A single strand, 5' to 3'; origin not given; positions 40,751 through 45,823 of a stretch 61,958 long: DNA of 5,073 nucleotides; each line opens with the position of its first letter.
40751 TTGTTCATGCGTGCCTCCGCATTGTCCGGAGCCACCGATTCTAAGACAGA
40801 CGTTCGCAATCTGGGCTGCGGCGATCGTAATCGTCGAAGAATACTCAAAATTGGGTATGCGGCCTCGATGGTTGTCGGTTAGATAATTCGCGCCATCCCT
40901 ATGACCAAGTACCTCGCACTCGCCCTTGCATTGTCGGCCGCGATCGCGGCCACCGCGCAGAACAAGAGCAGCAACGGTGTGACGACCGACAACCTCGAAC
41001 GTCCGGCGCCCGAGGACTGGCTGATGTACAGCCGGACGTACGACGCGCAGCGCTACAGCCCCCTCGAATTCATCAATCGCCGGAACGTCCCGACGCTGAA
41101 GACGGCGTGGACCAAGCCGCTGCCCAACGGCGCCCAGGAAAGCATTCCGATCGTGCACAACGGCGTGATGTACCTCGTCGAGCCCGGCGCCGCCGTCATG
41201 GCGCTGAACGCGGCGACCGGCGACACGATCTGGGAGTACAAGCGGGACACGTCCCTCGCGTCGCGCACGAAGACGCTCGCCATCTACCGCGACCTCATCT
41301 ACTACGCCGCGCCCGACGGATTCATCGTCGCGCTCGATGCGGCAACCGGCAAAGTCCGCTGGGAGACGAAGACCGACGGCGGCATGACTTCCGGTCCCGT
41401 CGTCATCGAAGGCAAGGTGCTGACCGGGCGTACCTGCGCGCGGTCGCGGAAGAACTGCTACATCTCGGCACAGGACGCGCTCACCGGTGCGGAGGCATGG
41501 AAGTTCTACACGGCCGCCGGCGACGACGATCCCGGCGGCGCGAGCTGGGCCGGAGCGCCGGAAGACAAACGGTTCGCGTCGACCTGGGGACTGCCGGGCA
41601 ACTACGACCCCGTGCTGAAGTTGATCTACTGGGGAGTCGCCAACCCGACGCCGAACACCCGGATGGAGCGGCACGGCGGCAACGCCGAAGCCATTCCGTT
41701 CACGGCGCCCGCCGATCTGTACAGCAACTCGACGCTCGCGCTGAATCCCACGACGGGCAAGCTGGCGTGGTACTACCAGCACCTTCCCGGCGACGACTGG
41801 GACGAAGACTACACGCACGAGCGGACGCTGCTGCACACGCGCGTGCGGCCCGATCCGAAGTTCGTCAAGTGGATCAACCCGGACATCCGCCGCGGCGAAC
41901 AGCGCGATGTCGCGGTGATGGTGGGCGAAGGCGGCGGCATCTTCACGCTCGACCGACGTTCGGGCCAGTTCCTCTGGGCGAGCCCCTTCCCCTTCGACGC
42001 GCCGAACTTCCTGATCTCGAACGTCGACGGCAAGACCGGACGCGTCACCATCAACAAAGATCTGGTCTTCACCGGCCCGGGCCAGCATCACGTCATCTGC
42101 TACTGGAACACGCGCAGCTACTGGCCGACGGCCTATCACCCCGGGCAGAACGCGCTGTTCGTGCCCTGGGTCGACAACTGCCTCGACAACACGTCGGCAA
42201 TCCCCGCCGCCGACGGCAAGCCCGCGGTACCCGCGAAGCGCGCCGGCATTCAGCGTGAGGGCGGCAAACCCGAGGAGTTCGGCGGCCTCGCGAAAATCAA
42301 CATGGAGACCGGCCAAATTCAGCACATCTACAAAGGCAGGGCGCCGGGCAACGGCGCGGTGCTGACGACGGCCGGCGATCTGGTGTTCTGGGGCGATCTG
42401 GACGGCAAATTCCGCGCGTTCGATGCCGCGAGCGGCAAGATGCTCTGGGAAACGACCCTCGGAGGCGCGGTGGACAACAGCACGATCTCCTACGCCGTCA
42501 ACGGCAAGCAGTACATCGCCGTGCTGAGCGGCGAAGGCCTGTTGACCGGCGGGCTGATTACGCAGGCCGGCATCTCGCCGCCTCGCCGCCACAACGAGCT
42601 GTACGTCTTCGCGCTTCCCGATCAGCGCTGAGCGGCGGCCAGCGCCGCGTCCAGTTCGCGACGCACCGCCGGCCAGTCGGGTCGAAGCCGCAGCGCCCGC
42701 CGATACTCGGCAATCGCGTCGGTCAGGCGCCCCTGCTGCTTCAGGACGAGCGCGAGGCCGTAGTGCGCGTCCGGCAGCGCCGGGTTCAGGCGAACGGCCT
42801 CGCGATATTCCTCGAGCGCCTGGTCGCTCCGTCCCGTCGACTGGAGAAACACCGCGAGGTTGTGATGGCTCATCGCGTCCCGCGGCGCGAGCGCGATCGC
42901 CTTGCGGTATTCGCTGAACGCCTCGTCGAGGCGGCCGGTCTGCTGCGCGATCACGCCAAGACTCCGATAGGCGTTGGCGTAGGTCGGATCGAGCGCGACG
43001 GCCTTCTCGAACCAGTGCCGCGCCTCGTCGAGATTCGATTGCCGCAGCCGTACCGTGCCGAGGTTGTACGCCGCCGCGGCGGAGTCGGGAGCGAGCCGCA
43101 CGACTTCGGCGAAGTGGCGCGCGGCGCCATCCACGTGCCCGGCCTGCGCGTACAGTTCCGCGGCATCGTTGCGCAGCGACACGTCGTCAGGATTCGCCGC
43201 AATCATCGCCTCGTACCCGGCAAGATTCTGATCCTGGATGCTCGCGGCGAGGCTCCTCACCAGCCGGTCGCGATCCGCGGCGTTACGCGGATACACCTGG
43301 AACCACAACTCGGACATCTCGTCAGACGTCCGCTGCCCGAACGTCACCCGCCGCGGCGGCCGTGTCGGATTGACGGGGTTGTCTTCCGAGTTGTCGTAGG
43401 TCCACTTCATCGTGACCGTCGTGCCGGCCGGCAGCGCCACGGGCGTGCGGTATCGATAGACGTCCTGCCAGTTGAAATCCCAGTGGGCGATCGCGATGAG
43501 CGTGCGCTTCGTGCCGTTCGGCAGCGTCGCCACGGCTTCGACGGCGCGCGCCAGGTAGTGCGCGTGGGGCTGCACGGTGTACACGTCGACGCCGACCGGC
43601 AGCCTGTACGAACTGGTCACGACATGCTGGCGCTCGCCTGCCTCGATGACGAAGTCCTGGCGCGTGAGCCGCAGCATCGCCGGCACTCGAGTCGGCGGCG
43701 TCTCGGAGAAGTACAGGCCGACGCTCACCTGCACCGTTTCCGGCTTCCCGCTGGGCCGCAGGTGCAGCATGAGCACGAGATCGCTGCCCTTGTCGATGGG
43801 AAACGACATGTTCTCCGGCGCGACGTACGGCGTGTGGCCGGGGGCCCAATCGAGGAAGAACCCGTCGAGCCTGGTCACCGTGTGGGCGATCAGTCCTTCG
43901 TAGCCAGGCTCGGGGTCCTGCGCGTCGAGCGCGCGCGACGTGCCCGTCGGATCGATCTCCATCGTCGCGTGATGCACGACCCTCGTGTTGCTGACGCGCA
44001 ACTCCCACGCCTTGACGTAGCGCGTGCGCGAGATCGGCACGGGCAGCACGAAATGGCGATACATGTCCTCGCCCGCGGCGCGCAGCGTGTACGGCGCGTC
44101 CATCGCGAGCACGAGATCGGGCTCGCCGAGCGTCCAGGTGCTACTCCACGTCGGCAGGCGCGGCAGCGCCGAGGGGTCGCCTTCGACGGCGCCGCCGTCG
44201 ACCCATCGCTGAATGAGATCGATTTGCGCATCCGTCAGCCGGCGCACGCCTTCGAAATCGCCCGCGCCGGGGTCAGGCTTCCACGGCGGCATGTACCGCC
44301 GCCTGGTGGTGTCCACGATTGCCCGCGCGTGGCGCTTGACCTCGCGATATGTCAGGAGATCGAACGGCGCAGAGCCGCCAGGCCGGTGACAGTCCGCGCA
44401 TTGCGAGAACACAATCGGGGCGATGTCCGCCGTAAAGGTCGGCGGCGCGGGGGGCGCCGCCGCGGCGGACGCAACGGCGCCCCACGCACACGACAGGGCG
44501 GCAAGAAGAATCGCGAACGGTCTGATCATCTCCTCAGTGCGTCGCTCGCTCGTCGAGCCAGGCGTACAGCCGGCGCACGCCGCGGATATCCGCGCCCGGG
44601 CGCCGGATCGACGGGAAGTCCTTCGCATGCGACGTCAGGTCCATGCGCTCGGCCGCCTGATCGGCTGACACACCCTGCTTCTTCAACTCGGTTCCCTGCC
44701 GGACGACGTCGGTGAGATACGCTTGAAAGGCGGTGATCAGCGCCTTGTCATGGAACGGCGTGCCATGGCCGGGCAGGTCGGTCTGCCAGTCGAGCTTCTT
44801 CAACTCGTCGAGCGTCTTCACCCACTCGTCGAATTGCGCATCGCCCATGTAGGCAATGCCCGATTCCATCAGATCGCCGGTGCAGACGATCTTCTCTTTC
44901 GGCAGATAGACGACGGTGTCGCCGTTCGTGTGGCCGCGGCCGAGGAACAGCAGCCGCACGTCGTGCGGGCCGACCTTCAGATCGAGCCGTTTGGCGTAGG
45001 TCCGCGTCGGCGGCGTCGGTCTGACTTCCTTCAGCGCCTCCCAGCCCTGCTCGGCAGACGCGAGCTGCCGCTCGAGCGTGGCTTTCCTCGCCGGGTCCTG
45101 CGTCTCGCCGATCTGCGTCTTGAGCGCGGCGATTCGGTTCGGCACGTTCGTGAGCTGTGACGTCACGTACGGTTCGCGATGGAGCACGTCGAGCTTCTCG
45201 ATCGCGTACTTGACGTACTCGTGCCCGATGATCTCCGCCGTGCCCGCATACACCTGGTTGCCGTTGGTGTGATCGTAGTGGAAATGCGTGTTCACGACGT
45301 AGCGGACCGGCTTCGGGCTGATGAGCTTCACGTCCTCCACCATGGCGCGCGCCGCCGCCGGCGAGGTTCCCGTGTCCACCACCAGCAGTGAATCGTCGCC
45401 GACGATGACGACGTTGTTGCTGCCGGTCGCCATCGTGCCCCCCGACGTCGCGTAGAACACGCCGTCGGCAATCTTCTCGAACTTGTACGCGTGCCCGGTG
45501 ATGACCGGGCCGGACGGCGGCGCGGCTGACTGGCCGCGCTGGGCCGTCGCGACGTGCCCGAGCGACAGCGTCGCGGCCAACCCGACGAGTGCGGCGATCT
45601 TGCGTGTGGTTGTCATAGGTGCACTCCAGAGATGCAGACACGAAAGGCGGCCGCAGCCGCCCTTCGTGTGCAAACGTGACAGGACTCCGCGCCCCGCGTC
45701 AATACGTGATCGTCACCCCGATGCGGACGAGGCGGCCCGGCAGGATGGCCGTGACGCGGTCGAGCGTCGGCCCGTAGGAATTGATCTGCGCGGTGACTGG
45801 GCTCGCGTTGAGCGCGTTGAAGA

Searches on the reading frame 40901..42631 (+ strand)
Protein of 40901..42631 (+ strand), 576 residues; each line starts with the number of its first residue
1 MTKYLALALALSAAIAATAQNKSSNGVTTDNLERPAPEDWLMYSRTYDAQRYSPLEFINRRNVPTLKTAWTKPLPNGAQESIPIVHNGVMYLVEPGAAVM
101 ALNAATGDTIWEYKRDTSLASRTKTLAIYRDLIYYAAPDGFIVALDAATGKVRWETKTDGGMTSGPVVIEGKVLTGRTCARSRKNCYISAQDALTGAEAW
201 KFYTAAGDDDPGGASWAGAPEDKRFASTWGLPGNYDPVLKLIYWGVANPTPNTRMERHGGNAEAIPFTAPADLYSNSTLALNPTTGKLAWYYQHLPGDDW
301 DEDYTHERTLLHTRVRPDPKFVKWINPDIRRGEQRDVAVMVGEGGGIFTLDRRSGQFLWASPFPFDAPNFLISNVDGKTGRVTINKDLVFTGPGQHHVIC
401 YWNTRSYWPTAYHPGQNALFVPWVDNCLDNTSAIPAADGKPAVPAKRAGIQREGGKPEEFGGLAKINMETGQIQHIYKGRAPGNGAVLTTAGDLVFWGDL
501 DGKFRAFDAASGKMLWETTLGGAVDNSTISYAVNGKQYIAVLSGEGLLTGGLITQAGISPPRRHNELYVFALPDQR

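Call 33: search_protein_families(library=pfam, proteins=[window:40901-42631:+], max_evalue=0.001)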
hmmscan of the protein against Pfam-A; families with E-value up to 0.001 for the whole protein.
window:40901-42631:+ (576 aa): 4 families
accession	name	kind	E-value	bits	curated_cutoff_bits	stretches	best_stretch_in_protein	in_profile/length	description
PF01011.28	PQQ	-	1.6e-52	179.5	26.7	2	40-359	1-336/595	Glucose/ethanol/alcohol dehydrogenase, beta-propeller domain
PF13360.13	PQQ_2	-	5.4e-33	115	27.6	3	67-201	54-194/233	Outer membrane protein assembly factor BamB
PF13570.13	Beta-prop_ACSF4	-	2.3e-13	50.7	133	1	81-204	95-212/329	Beta-alanine-activating enzyme, beta-propeller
PF25293.1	Beta-prop_EMC1_N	-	3.8e-06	27.2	34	0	463-547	43-131/219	EMC1 N-terminal beta-propeller domain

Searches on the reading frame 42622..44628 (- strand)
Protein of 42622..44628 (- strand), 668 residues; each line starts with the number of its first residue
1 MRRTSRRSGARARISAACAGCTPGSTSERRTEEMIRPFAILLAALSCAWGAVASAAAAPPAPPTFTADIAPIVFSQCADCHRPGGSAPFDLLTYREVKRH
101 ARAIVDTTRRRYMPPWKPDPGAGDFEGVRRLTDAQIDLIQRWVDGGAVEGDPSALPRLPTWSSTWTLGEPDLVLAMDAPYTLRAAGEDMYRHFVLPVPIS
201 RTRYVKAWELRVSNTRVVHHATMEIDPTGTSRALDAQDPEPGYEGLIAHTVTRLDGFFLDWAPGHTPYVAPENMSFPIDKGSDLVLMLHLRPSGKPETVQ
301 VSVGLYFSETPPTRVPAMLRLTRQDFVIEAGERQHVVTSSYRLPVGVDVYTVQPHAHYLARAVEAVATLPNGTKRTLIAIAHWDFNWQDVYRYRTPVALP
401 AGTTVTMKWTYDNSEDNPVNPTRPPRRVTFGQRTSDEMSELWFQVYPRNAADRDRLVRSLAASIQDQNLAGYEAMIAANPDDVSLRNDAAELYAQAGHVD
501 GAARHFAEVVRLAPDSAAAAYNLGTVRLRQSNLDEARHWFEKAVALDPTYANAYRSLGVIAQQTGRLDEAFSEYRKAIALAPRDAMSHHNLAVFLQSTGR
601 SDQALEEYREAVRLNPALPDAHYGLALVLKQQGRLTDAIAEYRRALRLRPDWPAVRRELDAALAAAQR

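Call 33: search_protein_families(library=pfam, proteins=[window:42622-44628:-], max_evalue=0.001)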
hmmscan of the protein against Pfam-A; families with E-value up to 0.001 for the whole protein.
window:42622-44628:- (668 aa): 23 families
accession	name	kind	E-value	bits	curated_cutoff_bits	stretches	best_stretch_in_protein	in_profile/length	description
PF13414.12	TPR_11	-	2.4e-34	117.2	26.8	4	598-633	7-42/42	TPR repeat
PF07719.23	TPR_2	-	3.4e-32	108.3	27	4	619-651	1-33/34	Tetratricopeptide repeat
PF13431.12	TPR_17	-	4.9e-28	95.5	24.4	2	574-606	2-34/34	Tetratricopeptide repeat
PF00515.34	TPR_1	-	8.7e-28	95.4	27.8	2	619-651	1-33/34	Tetratricopeptide repeat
PF13432.12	TPR_16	-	1.7e-26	92.7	32.7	3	598-651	10-63/65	Tetratricopeptide repeat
PF13181.12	TPR_8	-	3e-24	83.5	25.7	1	620-651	2-33/34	Tetratricopeptide repeat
PF13424.12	TPR_12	-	9.8e-24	83.8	30.1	4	516-582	2-76/77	Tetratricopeptide repeat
PF13428.12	TPR_14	-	2.8e-18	65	23.5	1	619-659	1-41/44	Tetratricopeptide repeat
PF14559.12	TPR_19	-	3.1e-18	66.3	25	4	599-656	5-62/68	Tetratricopeptide repeat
PF13371.12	TPR_9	-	1e-11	45.1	35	1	469-519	15-65/73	Tetratricopeptide repeat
PF24575.1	TPR_Slam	-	2.5e-11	44.3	35.2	1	621-665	49-93/104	Surface lipoprotein assembly modifier, N-terminal TPR repeats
PF13374.12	TPR_10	-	1.4e-10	41.3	27.5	0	589-614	6-31/42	Tetratricopeptide repeat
PF13176.12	TPR_7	-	9.7e-09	35.1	27.9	0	621-651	1-31/36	Tetratricopeptide repeat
PF13174.12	TPR_6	-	8.2e-08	32.9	26.3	0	620-651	1-32/33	Tetratricopeptide repeat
PF14561.12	TPR_20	-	2.4e-07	31.4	25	1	466-512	5-51/90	Tetratricopeptide repeat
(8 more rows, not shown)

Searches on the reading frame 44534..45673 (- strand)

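Call 33: search_protein_families(library=pfam, proteins=[window:44534-45673:-], max_evalue=0.001)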
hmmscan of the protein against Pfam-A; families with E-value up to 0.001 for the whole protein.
window:44534-45673:- (379 aa): 2 families
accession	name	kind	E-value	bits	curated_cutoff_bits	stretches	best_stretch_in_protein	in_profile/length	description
PF00753.33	Lactamase_B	-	7.9e-22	78.6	22.7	1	84-295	5-188/196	Metallo-beta-lactamase superfamily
PF12706.13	Lactamase_B_2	-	0.00038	20.5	27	1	98-161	4-73/200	Beta-lactamase superfamily domain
